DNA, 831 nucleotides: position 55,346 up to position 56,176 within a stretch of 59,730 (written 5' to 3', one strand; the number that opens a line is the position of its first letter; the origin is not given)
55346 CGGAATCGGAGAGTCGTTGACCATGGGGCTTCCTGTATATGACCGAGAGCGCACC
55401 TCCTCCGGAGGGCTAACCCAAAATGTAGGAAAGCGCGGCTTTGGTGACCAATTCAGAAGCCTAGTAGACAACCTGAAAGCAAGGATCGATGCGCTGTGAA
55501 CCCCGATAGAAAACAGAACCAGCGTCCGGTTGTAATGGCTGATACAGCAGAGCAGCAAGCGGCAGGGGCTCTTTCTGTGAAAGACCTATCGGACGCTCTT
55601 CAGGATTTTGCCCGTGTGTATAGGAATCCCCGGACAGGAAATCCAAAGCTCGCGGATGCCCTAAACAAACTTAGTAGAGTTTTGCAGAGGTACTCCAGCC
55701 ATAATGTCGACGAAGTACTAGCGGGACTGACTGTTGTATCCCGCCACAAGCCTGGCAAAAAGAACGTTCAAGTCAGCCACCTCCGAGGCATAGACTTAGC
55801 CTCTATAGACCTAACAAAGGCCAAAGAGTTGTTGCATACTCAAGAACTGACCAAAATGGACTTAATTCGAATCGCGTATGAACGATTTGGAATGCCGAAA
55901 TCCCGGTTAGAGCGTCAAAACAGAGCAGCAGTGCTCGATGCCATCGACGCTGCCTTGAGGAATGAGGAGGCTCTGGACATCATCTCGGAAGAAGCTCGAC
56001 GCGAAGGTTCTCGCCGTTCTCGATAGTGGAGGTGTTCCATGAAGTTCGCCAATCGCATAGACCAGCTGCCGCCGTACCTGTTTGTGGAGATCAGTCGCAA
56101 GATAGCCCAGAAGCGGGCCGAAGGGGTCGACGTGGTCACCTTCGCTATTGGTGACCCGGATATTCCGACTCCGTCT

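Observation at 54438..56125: ParA-like ATPase plus unknown partner inserted into the 5' end of dapL between 87-bp direct repeats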

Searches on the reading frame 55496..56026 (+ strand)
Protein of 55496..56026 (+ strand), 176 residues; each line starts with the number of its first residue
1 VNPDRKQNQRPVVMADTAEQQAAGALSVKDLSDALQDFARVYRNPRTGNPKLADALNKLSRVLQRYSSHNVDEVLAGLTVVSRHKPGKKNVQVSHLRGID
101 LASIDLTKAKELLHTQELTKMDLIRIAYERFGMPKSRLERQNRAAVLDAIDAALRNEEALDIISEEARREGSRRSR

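Call 6: search_protein_families(library=padloc, proteins=[window:55496-56026:+], max_evalue=1)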
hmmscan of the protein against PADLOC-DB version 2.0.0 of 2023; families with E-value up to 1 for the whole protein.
window:55496-56026:+ (176 aa): 0 families

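Call 7: search_protein_families(library=pfam, proteins=[window:55496-56026:+], max_evalue=0.1)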
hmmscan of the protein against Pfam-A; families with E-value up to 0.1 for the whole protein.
window:55496-56026:+ (176 aa): 1 family
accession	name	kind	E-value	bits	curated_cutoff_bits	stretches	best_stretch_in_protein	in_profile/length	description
PF22927.2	INT1_R3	-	0.015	15.4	27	1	29-75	95-141/160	Integrator complex subunit 1, R3 domain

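Call 8: search_protein_families(library=ncbifam, proteins=[window:55496-56026:+], max_evalue=0.1)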
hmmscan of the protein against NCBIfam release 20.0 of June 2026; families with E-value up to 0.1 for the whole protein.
window:55496-56026:+ (176 aa): 1 family
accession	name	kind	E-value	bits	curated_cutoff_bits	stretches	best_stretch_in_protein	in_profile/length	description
NF001401.0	PRK00285.1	equivalog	0.025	14.7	111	0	115-162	3-49/103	integration host factor subunit alpha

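Call 9: search_protein_families(library=phrogs, proteins=[window:55496-56026:+], max_evalue=0.1)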
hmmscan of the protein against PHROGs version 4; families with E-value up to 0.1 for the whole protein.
window:55496-56026:+ (176 aa): 3 families
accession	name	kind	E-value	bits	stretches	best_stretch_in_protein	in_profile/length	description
phrog_16347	-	unknown function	0.011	16.6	1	26-84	30-86/99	-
phrog_354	-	transcription regulation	0.027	15.2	1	64-152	84-156/220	sigma-K factor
phrog_7012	-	unknown function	0.073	14.6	0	41-75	28-63/68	-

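Call 10: find_homologous_proteins(query=window:55496-56026:+, max_evalue=0.01)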
Query window:55496-56026:+ (176 aa): 6 proteins with E <= 0.01 among 514 candidates.
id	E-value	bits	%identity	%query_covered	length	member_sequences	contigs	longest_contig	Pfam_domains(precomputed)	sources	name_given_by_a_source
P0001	6.2e-105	366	100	100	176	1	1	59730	-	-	-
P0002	3.4e-34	136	73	55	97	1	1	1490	-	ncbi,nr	ncbi:MAG: hypothetical protein Q8O76_13215, partial [Chloroflexota bacterium]|nr:hypothetical protei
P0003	1.1e-30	125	39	99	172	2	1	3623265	-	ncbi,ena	-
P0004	1.7e-23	101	41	86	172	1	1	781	-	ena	-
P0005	5.1e-15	74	34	89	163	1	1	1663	-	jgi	jgi:hypothetical protein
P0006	4.0e-14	71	34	88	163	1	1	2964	-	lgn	-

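Call 12: find_encoding_contigs(protein=P0003, flank=10000, max_places=4)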
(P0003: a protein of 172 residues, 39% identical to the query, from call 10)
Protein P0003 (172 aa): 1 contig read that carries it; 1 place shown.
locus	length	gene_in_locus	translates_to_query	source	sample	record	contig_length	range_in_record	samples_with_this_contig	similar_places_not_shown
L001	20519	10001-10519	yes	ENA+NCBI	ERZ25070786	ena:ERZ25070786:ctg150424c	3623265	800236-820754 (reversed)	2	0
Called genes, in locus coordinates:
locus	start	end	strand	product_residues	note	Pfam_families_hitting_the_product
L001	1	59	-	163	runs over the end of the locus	-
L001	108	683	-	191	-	-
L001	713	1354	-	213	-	-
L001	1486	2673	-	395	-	PF00682:HMGL-like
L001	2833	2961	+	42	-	-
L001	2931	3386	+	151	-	PF05685:Uma2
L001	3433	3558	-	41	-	-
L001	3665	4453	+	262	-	PF25994:HH_AprE (faint), PF10805:DUF2730 (weak), PF16331:TolA_bind_tri (faint)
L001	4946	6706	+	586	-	PF13667:ThiC-associated, PF01964:ThiC_Rad_SAM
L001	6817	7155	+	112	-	PF08734:GYD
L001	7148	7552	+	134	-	-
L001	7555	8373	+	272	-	PF08543:Phos_pyr_kin, PF00294:PfkB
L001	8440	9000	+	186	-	PF05685:Uma2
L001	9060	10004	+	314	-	PF01656:CbiA, PF09140:MipZ (faint), PF10609:ParA (faint), PF13614:AAA_31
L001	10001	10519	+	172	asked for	-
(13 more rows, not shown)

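Call 13: find_encoding_contigs(protein=P0002, flank=5000, max_places=4)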
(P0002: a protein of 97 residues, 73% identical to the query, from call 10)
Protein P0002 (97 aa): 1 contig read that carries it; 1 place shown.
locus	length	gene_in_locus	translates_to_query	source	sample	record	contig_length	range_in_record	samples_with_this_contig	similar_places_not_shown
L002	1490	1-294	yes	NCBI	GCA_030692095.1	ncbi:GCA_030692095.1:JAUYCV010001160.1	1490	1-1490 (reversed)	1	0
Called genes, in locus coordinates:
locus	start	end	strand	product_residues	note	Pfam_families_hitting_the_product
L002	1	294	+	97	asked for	?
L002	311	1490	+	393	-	PF00155:Aminotran_1_2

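Call 14: find_encoding_contigs(protein=P0006, flank=5000, max_places=4)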
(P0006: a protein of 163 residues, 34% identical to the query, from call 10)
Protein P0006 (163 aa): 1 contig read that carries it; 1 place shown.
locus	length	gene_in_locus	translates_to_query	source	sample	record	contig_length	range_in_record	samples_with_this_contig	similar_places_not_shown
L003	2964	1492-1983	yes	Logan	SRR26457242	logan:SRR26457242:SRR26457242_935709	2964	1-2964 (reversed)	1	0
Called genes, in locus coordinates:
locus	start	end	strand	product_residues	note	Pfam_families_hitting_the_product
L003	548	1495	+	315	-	PF01656:CbiA, PF10609:ParA (faint), PF13614:AAA_31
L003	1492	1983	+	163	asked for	-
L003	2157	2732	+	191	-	-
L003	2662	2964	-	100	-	?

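Call 15: find_encoding_contigs(protein=P0005, flank=5000, max_places=4)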
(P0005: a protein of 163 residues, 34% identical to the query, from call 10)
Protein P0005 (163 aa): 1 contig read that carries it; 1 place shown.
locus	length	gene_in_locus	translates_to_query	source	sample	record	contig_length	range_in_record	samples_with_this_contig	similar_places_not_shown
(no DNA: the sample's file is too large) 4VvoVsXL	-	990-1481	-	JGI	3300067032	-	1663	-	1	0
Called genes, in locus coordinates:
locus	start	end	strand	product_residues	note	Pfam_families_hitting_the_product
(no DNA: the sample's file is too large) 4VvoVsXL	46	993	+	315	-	PF01656:CbiA, PF10609:ParA (faint), PF13614:AAA_31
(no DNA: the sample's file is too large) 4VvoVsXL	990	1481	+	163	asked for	-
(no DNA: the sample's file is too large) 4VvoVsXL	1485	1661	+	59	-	?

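Call 24: find_related_loci(query=A1, collection=genome_contigs, flank=10000)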
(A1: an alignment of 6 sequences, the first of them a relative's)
Query A1 (176 aa) in genome_contigs; peptide patterns used: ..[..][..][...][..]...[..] (x = any residue, [..] = any of these).
28 stretches matched a pattern; 1 encode a relative of the query (tblastn E <= 1e-3); 1 distinct loci.
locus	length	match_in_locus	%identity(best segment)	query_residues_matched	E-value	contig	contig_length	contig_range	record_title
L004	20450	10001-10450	43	26-175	1e-37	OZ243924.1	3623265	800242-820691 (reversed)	MAG: Dehalococcoidia bacterium isolate 8ae34c4e-956f-4af6-a887-bf289f41e209 genome assembly, chromosome: 1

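Call 29: search_protein_representatives(alignment_id=A1)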
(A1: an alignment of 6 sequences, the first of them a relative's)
Query: 6 sequences, 172 profile positions. Proteins with E-value up to 0.001 (for the whole library): 369; up to 1e-10: 255; up to 1e-30: 22. The best 150 are listed.
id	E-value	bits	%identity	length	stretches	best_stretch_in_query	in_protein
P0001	3.2e-75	268.3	-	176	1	1-172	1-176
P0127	1.0e-47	178.8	-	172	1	4-172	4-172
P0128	1.1e-45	172.3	-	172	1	18-172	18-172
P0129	1.1e-45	172.1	-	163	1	7-172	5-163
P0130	2.7e-45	170.9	-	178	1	12-172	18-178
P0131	1.9e-44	168.2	-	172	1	9-172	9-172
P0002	3.1e-42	160.9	-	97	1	77-172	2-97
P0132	5.9e-40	153.5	-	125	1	48-172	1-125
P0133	6.7e-39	150.1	-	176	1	11-169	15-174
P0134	1.3e-38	149.2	-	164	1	3-172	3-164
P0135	3.4e-38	147.8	-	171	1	12-172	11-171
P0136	5.8e-37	143.8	-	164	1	1-172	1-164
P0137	4.3e-35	137.7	-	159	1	20-172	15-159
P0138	8.9e-35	136.7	-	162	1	18-172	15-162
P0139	4.6e-34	134.3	-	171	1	20-172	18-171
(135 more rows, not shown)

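Call 30: predict_structure(alignment_id=A1)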
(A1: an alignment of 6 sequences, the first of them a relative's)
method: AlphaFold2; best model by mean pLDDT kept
length: 176 residues; sequences in the alignment: 6
mean_pLDDT: 68.9   pTM: 0.39
mean pLDDT of the five models: 68.9, 68.8, 67.6, 64.9, 59.8
residues with pLDDT >= 90: 2; 70-90: 104; 50-70: 31; < 50: 39
segments of 3 or more residues with pLDDT < 50: 1-23, 79-93
pLDDT, mean of each block of 10 residues (from residue 1): 41 39 60 80 72 79 72 55 37 55 75 77 87 88 89 86 82 62
secondary structure, 60 per line:
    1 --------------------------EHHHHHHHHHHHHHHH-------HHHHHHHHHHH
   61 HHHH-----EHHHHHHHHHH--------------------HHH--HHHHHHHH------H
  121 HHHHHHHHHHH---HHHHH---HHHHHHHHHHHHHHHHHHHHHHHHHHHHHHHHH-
elements in order: H28-42 H50-64 H71-80 H106-113 H120-131 H135-139 H143-175

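Call 33: fold_search(model_id=the predicted structure, library=pdb)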
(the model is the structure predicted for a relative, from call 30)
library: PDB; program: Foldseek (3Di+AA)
matches with E <= 10: 152; with E <= 0.001: 0
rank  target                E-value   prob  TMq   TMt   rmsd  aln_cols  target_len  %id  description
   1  9kay_Aa               8.8e-01  0.23  0.22  0.26  15.7       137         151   12  Bioengineered protein nanocarrier facilitating siRNA escape from lysosomes for targeted RNAi therapy in glioblastoma (released 2025-03-12)
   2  8wjf_A                9.3e-01  0.23  0.22  0.21  15.1       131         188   12  Peptide 10/FTH1 complex (released 2024-10-02)
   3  7urh_A                1.0e+00  0.23  0.22  0.23  15.2       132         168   11  Crystal structure of Ferritin 2 from Caenorhabditis elegans, FTN-2 (released 2023-04-26)
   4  8zn8_A                1.2e+00  0.20  0.22  0.23  15.1       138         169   14  MjF-3C-CdS QDs (released 2025-05-28)
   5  7usn_A                1.6e+00  0.18  0.22  0.23  15.2       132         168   11  Crystal structure of ferritin 1 from Caenorhabditis elegans, FTN-1 (released 2023-04-26)
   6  6m52_A                1.6e+00  0.15  0.22  0.23  15.3       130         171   12  Human apo ferritin frozen on TEM grid with amorphous carbon supporting film (released 2020-05-13)
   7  6lbc_A                1.8e+00  0.14  0.22  0.23  15.3       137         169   13  shrimp ferritin-T158R (released 2020-11-25)
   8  1eyx_A                1.8e+00  0.08  0.18  0.19  16.6       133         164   20  CRYSTAL STRUCTURE OF R-PHYCOERYTHRIN AT 2.2 ANGSTROMS (released 2000-11-22)
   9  6jcx_F                1.9e+00  0.06  0.17  0.17  21.0       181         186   18  Mycobacterium tuberculosis transcription initiation complex with ECF sigma factor sigma H and 6nt RNA (released 2019-05-29)
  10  6h5i_At               2.1e+00  0.14  0.22  0.23  15.6       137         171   11  Single Particle Cryo-EM map of human Transferrin receptor 1 - H-Ferritin complex. (released 2019-03-27)
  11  6lru                  2.2e+00  0.13  0.22  0.23  15.2       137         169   13  Marsupenaeus japonicus ferritin mutant (T158H) (released 2020-11-25)
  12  8u0f_B                2.2e+00  0.08  0.18  0.19  16.5       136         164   17  Bacterial fluorescent protein (released 2024-09-04)
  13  5zx2_F                2.2e+00  0.05  0.16  0.16  20.5       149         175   17  Mycobacterium tuberculosis RNA polymerase transcription initiation complex with ECF sigma factor sigma H and 7nt RNA (released 2019-03-20)
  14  4v6b_AJ               2.3e+00  0.14  0.22  0.25  17.1       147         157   10  Crystal structure of human ferritin Phe167SerfsX26 mutant. (released 2014-07-09)
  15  9j48_A                2.3e+00  0.13  0.22  0.12  15.6       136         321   10  GFP bound to 24-mer DARPin-apoferritin model 6c (released 2025-06-04)
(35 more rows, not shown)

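Call 35: search_dna_similar(query=window:55496-56026:+, collection=plasmids, mode=protein, max_evalue=0.001)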
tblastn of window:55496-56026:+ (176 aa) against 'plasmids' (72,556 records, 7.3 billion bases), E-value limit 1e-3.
No match.

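Call 36: search_dna_similar(query=window:55496-56026:+, collection=phages, mode=protein, max_evalue=0.001)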
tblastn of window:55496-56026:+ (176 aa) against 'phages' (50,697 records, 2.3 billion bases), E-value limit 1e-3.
No match.

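Call 39: search_solved_structures(query=A2, max_evalue=10, show_alignments=2)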
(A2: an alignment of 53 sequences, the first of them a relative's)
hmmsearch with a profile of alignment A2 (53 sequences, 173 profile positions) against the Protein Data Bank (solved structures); distinct sequences matched with E-value up to 10: 10.
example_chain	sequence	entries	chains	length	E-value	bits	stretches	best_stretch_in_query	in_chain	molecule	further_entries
8qae_A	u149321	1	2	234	5.2e-06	30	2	24-97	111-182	sc-apCC-6-SLLA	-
4s2q_D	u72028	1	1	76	0.097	16.1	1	40-84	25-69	Transcription factor SOX-9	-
4euw_A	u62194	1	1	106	0.11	15.8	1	40-86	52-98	Transcription factor SOX-9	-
8qad_A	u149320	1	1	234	0.15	15.5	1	24-84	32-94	sc-apCC-6-LLIA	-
6g6c_A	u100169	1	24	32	0.21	15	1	47-75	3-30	CC-Type2-LL-L17E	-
7qca_LG0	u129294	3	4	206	0.23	14.9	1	46-114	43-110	60S ribosomal protein L8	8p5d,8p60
6g6b_A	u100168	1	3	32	0.23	14.8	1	47-75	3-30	CC-Type2-LL-L17Q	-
8usn_K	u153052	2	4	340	0.67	13.3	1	6-64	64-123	Polymerase cofactor VP35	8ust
7yer_B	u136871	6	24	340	1.1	12.6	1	7-64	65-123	Polymerase cofactor VP35 | VP35 of EBOV L-VP35 complex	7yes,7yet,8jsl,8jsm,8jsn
6g6a_A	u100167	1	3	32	1.3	12.4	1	47-75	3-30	CC-Type2-LL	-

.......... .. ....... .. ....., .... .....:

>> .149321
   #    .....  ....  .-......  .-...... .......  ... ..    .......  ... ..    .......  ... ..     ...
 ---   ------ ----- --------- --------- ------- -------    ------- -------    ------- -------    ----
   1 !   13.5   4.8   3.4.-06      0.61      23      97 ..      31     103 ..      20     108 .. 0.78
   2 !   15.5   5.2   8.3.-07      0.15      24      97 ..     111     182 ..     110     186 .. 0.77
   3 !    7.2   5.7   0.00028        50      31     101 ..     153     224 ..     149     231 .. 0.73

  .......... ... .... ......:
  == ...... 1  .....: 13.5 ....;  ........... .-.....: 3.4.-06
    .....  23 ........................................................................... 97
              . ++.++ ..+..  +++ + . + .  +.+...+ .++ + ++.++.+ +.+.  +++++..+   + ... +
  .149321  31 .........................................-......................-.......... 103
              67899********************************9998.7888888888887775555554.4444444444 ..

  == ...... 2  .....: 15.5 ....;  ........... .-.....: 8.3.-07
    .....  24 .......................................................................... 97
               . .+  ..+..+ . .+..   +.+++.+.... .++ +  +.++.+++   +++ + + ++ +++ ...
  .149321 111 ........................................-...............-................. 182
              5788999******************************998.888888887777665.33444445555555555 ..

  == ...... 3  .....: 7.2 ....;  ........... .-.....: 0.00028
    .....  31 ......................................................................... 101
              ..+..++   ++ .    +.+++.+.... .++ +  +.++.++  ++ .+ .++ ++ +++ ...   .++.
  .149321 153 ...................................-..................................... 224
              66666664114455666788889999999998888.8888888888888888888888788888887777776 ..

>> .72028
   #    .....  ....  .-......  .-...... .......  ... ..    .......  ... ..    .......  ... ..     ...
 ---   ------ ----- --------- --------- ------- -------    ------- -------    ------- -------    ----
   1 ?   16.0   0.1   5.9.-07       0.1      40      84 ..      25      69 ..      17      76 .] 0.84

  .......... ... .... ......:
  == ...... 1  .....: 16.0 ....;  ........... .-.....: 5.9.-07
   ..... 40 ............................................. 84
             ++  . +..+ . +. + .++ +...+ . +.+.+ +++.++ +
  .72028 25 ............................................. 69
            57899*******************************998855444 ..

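Call 40: search_protein_families(library=pfam, alignment_id=A2, max_evalue=0.01)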
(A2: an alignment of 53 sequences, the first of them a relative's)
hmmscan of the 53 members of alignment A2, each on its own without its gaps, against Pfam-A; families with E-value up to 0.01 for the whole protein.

A. member 1, P0001 (176 aa): 0 families

B. families by the number of members that match (of 53 scanned): 2 families
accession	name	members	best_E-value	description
PF13443.12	HTH_26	1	0.0045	Cro/C1-type HTH DNA-binding domain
PF02796.21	HTH_7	1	0.0053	Helix-turn-helix domain of resolvase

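Call 63: search_protein_families(library=pfam, alignment_id=A7, max_evalue=0.00001)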
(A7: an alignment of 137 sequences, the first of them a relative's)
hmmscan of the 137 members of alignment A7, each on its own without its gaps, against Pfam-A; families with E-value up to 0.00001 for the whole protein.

A. member 1, L001:8440-9000:+ (186 aa): 1 family
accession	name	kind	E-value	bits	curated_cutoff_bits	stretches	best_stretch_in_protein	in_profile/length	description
PF05685.18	Uma2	-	1.8e-29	102.9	27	1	14-181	2-171/172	Putative restriction endonuclease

B. families by the number of members that match (of 137 scanned): 113 families (the first 25 are shown)
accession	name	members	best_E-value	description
PF00589.27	Phage_integrase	3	1.8e-41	Phage integrase family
PF13646.12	HEAT_2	2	2.6e-122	HEAT repeats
PF03130.22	HEAT_PBS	2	9.1e-104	PBS lyase HEAT-like repeat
PF08543.17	Phos_pyr_kin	2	3.9e-103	Phosphomethylpyrimidine kinase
PF02985.28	HEAT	2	4.2e-76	HEAT repeat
PF13513.12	HEAT_EZ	2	3.8e-55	HEAT-like repeat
PF00514.29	Arm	2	2e-42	Armadillo/beta-catenin-like repeat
PF01555.25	N6_N4_Mtase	2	5.8e-40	DNA methylase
PF02384.22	N6_Mtase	2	5.9e-38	N-6 DNA Methylase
PF13495.12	Phage_int_SAM_4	2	1.6e-33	Phage integrase, N-terminal SAM-like domain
PF00005.33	ABC_tran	2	6.2e-29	ABC transporter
PF03235.19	GmrSD_N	2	2.3e-25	GmrSD restriction endonuclease, N-terminal domain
PF12717.13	Cnd1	2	1.7e-24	non-SMC mitotic condensation complex subunit 1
PF02463.25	SMC_N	2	5.2e-22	RecF/RecN/SMC N terminal domain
PF07669.17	Eco57I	2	5.1e-17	Eco57I restriction-modification methylase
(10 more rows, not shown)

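Call 73: predict_structure(alignment_id=A2)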
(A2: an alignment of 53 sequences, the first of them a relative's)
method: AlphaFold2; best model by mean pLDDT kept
length: 176 residues; sequences in the alignment: 53
mean_pLDDT: 88.1   pTM: 0.53
mean pLDDT of the five models: 88.1, 87.6, 87.5, 87.5, 86.7
residues with pLDDT >= 90: 131; 70-90: 12; 50-70: 31; < 50: 2
segments of 3 or more residues with pLDDT < 50: none
pLDDT, mean of each block of 10 residues (from residue 1): 55 59 84 98 96 97 95 89 56 88 96 94 97 98 98 98 98 93
secondary structure, 60 per line:
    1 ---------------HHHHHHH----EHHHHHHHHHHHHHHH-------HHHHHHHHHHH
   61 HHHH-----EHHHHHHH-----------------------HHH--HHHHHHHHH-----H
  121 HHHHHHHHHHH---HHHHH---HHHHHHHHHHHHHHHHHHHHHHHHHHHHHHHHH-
elements in order: H16-22 H28-42 H50-64 H71-77 H106-114 H120-131 H135-139 H143-175

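Call 76: fold_search(model_id=the predicted structure, library=pdb)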
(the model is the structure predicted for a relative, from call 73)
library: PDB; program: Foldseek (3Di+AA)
matches with E <= 10: 50; with E <= 0.001: 0
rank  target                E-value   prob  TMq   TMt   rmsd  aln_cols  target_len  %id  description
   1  9c7k_B                3.8e+00  0.04  0.11  0.07  10.6        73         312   20  Crystal structure of pentalenene synthase variant F76A with PEG molecule in the active site (released 2024-11-06)
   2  9c7m_A                4.0e+00  0.04  0.12  0.08  10.9        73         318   19  Crystal structure of pentalenene synthase variant F76A complexed with 12,13-difluorofarnesyl diphosphate (released 2024-11-06)
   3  8wjf_A                4.8e+00  0.07  0.22  0.21  23.0       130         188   13  Peptide 10/FTH1 complex (released 2024-10-02)
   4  2qf9_B                5.1e+00  0.04  0.19  0.21  25.5       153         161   10  Crystal structure of putative secreted protein DUF305 from Streptomyces coelicolor (released 2007-07-17)
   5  1dxu_B                5.1e+00  0.02  0.15  0.17  26.8       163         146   13  HIGH-RESOLUTION X-RAY STUDY OF DEOXY RECOMBINANT HUMAN HEMOGLOBINS SYNTHESIZED FROM BETA-GLOBINS HAVING MUTATED AMINO  (released 1993-10-31)
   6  5zx2_F                5.1e+00  0.02  0.16  0.16  14.5       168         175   13  Mycobacterium tuberculosis RNA polymerase transcription initiation complex with ECF sigma factor sigma H and 7nt RNA (released 2019-03-20)
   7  5ffc_A                5.1e+00  0.01  0.12  0.14  24.4       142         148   16  CopM in the Cu(II)-bound form (released 2016-09-07)
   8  2nrl                  5.4e+00  0.03  0.13  0.15  22.6       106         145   16  Blackfin tuna myoglobin (released 2007-05-08)
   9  8a3k                  5.4e+00  0.02  0.13  0.16  26.1       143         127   15  X-ray crystal structure of a de novo designed single-chain antiparallel 4-helix coiled-coil bundle, sc-apCC-4 (released 2022-10-05)
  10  1yww_MODEL_1_A        5.7e+00  0.09  0.16  0.36   5.4        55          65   25  NMR structure of P. aeruginosa protein PA4738: Northeast Structural Genomics Consortium target PaP2 (released 2005-03-29)
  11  2d4c_C                5.7e+00  0.04  0.22  0.17  20.7       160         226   16  Crystal structure of the endophilin BAR domain mutant (released 2006-07-11)
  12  9jfj_D                6.1e+00  0.14  0.20  0.16   6.4        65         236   22  Crystal structure of the cytoplasmic domain of ZraS in ADP-bound form (released 2025-03-26)
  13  6tye_F                6.1e+00  0.01  0.15  0.16  17.6       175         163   18  Crystal structure of MTB sigma L transcription initiation complex with 5 nt long RNA primer (released 2020-03-11)
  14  6wke_B                6.5e+00  0.03  0.12  0.07   9.8        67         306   18  Crystal structure of pentalenene synthase mutant F76Y (released 2020-08-26)
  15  6wkd_B                6.5e+00  0.03  0.12  0.07   9.8        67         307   18  Crystal structure of pentalenene synthase complexed with 12,13-difluorofarnesyl diphosphate (released 2020-08-26)
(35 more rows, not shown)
